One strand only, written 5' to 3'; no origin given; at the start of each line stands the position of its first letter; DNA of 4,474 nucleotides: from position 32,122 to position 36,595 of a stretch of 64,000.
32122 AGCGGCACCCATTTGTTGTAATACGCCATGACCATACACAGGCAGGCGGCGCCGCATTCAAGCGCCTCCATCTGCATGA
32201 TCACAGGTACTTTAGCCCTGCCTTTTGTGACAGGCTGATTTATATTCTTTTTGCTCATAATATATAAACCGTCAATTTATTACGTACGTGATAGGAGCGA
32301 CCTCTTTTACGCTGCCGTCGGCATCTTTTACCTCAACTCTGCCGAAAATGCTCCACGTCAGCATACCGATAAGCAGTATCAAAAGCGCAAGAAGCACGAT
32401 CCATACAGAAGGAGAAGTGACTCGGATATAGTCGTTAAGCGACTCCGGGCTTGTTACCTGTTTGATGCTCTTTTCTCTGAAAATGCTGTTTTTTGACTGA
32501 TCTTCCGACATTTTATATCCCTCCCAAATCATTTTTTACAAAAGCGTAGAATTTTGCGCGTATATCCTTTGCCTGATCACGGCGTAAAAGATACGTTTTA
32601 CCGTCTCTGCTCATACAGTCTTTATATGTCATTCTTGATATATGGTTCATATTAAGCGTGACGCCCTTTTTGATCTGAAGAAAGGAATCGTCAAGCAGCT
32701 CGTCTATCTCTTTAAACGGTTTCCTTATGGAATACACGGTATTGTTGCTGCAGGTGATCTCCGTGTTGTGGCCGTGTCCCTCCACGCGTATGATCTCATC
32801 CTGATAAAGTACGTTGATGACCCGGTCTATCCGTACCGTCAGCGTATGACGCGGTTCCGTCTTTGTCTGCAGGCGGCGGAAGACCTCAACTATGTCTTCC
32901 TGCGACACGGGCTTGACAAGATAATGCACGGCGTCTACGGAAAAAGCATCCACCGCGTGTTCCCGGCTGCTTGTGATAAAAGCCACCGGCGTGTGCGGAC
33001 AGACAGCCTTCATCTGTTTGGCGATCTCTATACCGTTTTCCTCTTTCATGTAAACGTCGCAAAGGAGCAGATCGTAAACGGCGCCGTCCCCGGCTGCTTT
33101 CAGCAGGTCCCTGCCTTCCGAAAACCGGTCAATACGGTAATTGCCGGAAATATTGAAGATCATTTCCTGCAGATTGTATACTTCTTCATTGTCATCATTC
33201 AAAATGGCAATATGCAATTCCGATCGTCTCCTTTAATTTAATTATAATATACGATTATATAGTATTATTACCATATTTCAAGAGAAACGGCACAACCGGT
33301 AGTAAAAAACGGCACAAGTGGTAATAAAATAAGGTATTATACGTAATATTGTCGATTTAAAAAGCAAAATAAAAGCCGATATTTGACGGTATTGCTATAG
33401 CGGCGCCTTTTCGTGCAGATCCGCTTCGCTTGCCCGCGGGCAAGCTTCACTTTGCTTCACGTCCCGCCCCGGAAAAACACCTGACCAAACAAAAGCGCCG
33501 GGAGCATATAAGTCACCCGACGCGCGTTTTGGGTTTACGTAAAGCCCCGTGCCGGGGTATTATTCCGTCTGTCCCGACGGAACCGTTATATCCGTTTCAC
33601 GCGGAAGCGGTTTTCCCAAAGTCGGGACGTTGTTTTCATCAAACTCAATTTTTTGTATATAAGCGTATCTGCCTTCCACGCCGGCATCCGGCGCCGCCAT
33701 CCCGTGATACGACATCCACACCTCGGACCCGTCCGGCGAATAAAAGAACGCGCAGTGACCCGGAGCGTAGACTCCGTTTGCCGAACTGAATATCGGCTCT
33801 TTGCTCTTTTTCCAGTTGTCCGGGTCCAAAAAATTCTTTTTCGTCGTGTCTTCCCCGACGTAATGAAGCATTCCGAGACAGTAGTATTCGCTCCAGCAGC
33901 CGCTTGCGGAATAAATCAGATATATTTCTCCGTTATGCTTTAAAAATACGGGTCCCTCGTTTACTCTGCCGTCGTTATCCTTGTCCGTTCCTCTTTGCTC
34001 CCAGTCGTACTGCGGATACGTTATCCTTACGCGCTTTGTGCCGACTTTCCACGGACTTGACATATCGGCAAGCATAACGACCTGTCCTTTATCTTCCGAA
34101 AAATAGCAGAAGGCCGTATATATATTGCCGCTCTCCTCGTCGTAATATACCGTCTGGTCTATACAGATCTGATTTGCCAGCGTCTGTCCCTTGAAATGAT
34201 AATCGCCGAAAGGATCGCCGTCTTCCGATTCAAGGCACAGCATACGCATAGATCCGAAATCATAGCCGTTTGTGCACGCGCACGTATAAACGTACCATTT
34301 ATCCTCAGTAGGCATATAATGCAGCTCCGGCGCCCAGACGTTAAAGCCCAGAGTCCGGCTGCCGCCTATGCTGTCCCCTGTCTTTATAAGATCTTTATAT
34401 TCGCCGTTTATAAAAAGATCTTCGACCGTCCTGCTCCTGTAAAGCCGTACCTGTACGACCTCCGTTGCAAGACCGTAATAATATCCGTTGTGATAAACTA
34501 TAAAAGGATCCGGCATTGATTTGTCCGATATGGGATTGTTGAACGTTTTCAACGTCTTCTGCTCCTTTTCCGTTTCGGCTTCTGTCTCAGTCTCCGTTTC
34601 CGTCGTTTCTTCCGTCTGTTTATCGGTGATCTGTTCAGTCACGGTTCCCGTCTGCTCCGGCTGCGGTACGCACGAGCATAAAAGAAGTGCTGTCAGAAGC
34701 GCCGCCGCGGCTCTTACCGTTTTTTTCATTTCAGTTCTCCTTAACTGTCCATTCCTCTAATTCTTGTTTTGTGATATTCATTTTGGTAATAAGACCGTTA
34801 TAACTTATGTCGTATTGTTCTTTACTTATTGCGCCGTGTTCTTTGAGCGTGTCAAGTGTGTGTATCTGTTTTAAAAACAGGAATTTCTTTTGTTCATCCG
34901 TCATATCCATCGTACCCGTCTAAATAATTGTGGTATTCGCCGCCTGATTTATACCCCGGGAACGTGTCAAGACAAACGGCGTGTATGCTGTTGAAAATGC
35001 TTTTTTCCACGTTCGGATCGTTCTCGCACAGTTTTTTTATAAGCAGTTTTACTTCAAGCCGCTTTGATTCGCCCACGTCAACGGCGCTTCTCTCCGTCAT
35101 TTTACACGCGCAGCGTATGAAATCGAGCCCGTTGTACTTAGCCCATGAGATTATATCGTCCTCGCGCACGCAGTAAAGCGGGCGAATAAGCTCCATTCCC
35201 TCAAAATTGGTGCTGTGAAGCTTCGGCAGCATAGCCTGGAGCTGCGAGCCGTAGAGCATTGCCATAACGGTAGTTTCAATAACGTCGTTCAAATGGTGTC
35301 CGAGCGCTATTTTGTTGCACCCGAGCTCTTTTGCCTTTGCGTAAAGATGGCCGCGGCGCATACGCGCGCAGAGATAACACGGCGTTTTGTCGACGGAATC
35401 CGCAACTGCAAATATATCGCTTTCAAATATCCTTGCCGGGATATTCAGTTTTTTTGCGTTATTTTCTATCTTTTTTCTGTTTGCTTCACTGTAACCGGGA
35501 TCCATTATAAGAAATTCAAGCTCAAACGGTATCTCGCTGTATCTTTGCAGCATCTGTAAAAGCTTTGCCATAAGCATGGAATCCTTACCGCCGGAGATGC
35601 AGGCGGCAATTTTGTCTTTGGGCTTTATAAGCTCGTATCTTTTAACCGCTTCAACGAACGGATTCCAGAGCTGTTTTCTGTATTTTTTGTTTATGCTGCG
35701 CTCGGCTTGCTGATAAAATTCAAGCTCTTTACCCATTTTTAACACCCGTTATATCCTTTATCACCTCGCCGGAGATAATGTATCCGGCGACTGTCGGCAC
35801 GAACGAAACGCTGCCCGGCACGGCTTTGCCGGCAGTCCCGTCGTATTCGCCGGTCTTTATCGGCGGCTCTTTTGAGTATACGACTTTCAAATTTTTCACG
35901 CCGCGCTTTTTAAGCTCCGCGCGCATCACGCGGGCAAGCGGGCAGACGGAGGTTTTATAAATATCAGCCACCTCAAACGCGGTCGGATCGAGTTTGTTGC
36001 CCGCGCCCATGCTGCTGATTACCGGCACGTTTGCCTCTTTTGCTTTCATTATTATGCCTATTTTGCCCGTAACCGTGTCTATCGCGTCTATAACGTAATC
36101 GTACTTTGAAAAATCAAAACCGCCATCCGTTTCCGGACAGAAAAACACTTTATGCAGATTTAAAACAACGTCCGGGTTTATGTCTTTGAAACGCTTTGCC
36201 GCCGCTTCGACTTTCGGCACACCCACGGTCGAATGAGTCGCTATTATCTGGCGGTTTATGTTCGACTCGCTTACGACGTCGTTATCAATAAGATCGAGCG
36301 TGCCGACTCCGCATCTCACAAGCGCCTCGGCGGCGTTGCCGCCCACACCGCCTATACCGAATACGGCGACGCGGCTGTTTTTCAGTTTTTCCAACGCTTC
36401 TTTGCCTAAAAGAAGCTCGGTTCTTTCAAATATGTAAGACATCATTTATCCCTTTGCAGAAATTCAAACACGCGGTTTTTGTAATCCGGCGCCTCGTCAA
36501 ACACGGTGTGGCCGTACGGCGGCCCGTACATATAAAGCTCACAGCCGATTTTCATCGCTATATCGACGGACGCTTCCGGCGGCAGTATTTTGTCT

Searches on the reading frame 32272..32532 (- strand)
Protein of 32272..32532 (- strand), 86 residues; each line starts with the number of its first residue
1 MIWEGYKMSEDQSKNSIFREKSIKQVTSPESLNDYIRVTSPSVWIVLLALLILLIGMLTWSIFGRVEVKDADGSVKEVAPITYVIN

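Call 3: search_protein_families(library=ncbifam, proteins=[window:32272-32532:-], max_evalue=1)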
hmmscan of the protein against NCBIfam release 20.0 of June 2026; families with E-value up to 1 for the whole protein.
window:32272-32532:- (86 aa): 1 family
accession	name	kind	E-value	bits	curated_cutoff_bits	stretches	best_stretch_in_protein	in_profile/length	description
TIGR03794.1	NHLM_micro_HlyD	equivalog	1.8e-09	37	156.2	1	26-68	2-44/421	NHLP bacteriocin system secretion protein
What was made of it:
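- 32272..32532 (-): Short (79-86 aa) HlyD-like protein: only the N-terminal cytoplasmic/TM part of TIGR03794. TIGR03794 at 37 bits, profile positions 2-44 of 421 (call 3).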

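Call 4: search_protein_families(library=pfam, proteins=[window:32272-32532:-], max_evalue=1)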
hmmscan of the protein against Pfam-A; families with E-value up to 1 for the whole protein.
window:32272-32532:- (86 aa): 0 families

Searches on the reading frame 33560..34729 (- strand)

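Call 57: search_protein_families(library=pfam, proteins=[window:33560-34729:-], max_evalue=0.0001)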
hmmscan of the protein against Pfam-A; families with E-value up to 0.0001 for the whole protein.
window:33560-34729:- (389 aa): 1 family
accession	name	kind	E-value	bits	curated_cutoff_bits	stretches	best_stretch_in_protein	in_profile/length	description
PF04616.20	Glyco_hydro_43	-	2.1e-43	149.2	32.2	1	63-369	1-288/288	Glycosyl hydrolases family 43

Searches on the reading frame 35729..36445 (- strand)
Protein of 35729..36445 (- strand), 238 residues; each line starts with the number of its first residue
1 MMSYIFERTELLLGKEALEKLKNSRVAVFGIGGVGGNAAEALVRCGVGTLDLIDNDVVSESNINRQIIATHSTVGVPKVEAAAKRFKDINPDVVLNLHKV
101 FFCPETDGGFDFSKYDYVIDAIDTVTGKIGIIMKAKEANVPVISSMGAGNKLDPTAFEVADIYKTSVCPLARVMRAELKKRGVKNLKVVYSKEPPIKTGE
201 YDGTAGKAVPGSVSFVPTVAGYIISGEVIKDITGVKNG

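Call 31: search_protein_families(library=pfam, proteins=[window:35729-36445:-], max_evalue=0.00001)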
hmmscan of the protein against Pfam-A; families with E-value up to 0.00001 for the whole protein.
window:35729-36445:- (238 aa): 1 family
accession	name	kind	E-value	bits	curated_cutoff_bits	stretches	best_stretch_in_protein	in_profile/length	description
PF00899.27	ThiF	-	1.7e-40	139.1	28.1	1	12-236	9-206/238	ThiF family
